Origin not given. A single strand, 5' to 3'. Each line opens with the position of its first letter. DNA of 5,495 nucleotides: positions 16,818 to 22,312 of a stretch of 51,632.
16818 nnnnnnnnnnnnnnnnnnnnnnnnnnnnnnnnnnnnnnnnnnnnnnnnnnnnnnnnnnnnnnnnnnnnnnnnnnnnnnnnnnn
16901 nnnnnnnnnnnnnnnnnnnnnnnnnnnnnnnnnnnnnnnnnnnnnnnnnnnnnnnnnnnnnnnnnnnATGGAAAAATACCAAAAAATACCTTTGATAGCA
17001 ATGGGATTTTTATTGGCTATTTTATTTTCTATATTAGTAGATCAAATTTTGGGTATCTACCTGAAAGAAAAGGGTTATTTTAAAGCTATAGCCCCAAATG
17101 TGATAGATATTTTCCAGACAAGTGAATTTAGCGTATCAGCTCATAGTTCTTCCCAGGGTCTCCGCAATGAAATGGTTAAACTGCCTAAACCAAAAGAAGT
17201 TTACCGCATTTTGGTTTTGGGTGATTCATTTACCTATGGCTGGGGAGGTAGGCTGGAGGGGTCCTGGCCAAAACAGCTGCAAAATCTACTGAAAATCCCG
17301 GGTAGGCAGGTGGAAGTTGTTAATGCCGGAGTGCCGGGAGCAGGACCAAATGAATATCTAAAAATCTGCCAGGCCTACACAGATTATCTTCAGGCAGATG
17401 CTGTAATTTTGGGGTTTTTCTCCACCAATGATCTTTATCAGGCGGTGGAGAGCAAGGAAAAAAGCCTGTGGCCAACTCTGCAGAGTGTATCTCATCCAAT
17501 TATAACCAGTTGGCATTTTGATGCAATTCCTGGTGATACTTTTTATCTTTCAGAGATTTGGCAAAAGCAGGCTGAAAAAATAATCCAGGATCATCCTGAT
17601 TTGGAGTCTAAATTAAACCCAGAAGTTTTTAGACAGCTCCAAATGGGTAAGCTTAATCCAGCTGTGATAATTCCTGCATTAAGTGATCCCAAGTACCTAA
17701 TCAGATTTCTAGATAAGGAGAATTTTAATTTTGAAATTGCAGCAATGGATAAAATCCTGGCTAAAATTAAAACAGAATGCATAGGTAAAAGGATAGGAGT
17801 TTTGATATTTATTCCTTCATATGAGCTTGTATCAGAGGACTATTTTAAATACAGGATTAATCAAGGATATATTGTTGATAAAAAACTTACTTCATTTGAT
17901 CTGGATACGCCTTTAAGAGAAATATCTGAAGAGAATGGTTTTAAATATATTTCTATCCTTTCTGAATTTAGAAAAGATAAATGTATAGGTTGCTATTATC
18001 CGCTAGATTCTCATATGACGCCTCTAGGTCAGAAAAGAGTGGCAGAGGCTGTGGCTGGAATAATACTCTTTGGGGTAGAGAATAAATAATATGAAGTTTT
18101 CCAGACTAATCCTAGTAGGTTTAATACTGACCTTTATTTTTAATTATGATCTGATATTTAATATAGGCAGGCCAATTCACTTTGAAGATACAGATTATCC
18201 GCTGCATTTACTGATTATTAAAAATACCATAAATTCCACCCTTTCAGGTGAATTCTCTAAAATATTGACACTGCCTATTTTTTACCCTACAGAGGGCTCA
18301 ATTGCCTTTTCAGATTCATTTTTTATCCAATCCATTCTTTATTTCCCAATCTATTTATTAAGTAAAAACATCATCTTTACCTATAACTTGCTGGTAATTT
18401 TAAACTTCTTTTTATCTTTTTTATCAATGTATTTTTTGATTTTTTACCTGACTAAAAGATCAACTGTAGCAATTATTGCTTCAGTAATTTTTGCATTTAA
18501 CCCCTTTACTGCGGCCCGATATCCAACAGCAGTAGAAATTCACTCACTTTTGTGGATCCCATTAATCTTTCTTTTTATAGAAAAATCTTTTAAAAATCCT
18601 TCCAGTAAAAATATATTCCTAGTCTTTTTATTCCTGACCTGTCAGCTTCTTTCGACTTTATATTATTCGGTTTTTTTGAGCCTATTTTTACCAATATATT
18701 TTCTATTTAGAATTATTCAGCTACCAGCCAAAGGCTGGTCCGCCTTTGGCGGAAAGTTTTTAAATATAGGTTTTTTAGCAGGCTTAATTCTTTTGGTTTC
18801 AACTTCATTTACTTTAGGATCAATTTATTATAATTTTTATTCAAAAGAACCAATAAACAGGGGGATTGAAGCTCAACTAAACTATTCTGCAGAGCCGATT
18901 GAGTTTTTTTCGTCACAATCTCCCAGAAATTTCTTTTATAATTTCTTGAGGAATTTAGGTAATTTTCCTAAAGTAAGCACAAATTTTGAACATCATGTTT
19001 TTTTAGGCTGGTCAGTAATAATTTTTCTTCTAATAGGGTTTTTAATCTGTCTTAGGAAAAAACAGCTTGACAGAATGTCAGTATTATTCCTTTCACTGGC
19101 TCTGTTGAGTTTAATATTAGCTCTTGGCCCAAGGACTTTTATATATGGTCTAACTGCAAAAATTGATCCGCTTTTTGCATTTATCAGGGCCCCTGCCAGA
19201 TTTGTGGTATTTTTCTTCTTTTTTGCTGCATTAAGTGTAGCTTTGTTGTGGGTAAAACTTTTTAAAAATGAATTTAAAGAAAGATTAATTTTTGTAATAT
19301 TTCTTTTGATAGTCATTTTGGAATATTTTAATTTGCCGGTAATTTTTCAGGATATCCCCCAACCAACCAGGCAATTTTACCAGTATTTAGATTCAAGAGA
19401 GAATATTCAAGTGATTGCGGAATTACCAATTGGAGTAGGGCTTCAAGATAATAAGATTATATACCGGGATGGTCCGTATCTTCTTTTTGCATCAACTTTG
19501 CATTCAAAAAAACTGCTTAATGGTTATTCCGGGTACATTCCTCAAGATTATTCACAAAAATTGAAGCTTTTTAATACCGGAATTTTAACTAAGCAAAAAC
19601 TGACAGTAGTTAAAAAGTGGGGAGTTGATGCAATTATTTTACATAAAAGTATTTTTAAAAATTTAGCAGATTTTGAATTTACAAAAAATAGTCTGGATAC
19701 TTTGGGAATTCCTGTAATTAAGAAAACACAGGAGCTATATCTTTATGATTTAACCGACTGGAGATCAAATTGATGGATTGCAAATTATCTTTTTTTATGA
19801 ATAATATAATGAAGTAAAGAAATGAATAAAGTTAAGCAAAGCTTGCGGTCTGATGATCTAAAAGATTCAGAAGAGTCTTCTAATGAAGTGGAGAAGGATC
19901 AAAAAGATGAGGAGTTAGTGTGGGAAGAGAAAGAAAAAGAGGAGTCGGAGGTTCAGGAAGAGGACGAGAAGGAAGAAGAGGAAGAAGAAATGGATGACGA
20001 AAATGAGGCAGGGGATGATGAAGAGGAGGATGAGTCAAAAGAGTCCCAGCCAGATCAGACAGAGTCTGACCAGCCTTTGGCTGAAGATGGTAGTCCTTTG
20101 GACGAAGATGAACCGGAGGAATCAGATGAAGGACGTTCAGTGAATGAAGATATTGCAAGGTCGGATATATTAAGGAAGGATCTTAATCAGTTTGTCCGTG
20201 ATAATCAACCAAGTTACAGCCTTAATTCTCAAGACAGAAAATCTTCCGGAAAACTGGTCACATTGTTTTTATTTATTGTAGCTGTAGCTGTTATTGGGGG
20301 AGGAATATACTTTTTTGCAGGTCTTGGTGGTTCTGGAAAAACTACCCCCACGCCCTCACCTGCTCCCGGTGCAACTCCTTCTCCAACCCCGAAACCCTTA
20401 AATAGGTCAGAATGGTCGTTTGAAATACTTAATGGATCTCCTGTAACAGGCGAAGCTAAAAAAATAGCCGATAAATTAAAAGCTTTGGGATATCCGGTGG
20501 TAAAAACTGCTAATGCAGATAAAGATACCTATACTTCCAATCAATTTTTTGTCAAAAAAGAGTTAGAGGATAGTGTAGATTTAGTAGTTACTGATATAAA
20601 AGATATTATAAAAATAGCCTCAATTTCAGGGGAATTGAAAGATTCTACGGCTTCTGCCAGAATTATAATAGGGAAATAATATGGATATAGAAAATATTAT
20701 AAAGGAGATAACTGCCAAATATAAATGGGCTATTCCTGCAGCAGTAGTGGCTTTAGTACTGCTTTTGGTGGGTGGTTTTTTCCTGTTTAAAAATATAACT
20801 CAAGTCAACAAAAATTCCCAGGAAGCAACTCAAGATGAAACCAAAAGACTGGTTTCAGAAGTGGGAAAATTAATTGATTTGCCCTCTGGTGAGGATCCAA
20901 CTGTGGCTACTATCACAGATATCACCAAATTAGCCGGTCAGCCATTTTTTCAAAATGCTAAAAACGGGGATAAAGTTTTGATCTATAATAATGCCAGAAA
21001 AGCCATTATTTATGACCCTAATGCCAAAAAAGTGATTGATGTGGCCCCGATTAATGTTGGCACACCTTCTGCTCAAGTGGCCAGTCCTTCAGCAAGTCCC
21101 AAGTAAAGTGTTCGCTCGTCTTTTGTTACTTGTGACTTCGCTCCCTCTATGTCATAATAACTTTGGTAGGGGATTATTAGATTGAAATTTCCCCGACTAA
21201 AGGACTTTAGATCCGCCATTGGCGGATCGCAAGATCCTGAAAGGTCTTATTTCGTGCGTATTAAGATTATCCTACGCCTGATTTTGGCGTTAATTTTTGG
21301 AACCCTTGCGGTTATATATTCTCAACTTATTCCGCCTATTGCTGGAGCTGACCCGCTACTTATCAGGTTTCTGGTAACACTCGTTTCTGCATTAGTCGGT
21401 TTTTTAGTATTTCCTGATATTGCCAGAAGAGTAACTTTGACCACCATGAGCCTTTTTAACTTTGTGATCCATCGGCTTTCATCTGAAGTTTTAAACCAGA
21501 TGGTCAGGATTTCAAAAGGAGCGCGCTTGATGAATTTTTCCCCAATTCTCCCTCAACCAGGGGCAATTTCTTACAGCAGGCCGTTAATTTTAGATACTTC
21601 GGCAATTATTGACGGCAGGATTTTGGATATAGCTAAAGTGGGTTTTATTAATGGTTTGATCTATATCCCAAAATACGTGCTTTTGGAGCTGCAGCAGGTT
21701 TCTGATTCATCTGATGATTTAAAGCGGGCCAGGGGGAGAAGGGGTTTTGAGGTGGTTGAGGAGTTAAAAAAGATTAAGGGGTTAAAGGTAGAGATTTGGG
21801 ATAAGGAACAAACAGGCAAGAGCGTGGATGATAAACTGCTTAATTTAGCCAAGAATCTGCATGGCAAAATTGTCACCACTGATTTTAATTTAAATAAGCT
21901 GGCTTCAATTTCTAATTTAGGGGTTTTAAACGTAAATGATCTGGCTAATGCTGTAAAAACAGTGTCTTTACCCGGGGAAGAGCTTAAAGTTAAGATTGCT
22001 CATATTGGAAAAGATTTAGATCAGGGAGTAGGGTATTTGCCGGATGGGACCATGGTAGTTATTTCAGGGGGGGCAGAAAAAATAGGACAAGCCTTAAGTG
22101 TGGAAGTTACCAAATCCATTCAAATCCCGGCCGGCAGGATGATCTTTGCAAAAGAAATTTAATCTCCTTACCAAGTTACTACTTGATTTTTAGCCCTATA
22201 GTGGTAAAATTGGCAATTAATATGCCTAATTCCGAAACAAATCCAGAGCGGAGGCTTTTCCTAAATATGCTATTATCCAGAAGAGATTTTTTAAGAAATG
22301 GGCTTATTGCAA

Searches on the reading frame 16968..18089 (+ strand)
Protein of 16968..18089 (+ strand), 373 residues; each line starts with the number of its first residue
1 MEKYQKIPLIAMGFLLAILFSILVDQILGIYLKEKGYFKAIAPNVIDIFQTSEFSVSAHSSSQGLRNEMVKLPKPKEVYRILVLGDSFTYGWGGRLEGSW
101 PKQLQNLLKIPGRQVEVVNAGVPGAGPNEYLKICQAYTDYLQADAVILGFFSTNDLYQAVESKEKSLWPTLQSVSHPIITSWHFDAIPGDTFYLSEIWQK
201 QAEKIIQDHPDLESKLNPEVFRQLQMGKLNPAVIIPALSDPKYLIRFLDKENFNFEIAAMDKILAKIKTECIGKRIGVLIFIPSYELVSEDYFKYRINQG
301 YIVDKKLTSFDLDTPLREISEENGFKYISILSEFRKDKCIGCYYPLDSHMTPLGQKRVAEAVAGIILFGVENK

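Call 30: search_protein_families(library=pfam, proteins=[window:16968-18089:+], max_evalue=0.001)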
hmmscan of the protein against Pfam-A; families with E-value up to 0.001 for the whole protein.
window:16968-18089:+ (373 aa): 2 families
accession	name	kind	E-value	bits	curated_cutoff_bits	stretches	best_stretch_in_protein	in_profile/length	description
PF13472.12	Lipase_GDSL_2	-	2.2e-09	38.5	32.9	1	83-162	1-81/178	GDSL-like Lipase/Acylhydrolase family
PF00657.28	Lipase_GDSL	-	8.3e-05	23.3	23.6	1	81-159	1-92/208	GDSL-like Lipase/Acylhydrolase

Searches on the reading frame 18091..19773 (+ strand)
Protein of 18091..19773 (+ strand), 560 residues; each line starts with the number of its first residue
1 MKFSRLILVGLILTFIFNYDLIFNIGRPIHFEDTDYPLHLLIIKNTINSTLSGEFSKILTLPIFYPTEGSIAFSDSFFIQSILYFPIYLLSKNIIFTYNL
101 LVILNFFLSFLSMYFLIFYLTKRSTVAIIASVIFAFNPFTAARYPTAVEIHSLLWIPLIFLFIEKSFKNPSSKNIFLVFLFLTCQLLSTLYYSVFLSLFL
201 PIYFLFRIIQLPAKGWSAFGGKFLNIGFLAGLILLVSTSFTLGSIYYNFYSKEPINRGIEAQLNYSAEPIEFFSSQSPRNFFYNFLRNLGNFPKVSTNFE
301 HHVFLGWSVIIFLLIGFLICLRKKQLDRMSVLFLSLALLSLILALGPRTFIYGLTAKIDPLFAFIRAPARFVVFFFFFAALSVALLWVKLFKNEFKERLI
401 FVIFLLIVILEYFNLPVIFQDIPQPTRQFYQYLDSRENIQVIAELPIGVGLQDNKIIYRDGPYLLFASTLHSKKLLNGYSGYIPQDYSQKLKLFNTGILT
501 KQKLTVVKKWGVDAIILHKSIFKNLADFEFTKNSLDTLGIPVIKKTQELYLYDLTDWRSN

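Call 30: search_protein_families(library=pfam, proteins=[window:18091-19773:+], max_evalue=0.001)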
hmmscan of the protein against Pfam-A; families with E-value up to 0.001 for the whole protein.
window:18091-19773:+ (560 aa): 1 family
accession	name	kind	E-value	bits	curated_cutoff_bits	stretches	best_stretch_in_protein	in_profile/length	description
PF20176.3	DUF6541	-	8.1e-05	21.5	29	1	94-349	178-417/646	Family of unknown function (DUF6541)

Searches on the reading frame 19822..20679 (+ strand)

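Call 30: search_protein_families(library=pfam, proteins=[window:19822-20679:+], max_evalue=0.001)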
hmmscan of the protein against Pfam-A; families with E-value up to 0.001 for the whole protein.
window:19822-20679:+ (285 aa): 1 family
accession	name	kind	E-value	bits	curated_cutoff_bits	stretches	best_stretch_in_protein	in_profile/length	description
PF13399.11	LytR_C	-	8.5e-07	30.3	22.2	1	201-284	5-83/86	LytR cell envelope-related transcriptional attenuator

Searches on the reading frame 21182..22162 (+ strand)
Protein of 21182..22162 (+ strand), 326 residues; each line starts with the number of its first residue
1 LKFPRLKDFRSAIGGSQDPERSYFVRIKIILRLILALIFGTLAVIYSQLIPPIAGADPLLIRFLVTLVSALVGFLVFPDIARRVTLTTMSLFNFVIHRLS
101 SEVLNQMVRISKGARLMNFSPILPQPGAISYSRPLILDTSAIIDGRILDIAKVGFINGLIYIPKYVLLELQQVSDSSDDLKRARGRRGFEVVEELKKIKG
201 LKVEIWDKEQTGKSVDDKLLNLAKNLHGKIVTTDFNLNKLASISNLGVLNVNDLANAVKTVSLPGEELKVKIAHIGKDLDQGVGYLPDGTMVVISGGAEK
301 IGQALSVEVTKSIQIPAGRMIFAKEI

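Call 3: search_protein_families(library=pfam, proteins=[window:21182-22162:+], max_evalue=1)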
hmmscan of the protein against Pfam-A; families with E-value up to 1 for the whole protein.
window:21182-22162:+ (326 aa): 5 families
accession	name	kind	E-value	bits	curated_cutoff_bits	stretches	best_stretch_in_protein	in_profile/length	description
PF01938.26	TRAM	-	4.2e-06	27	21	1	263-312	3-51/61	TRAM domain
PF01850.27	PIN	-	0.00031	21.8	23.6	1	136-241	2-118/120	PIN domain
PF13638.12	PIN_4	-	0.001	19.8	21.9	1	136-247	2-127/132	PIN domain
PF17555.7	TssN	-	0.043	13.7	30.3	1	23-109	56-148/274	Type VI secretion system, TssN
PF00107.32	ADH_zinc_N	-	0.11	12.9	31.8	1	221-299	8-93/129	Zinc-binding dehydrogenase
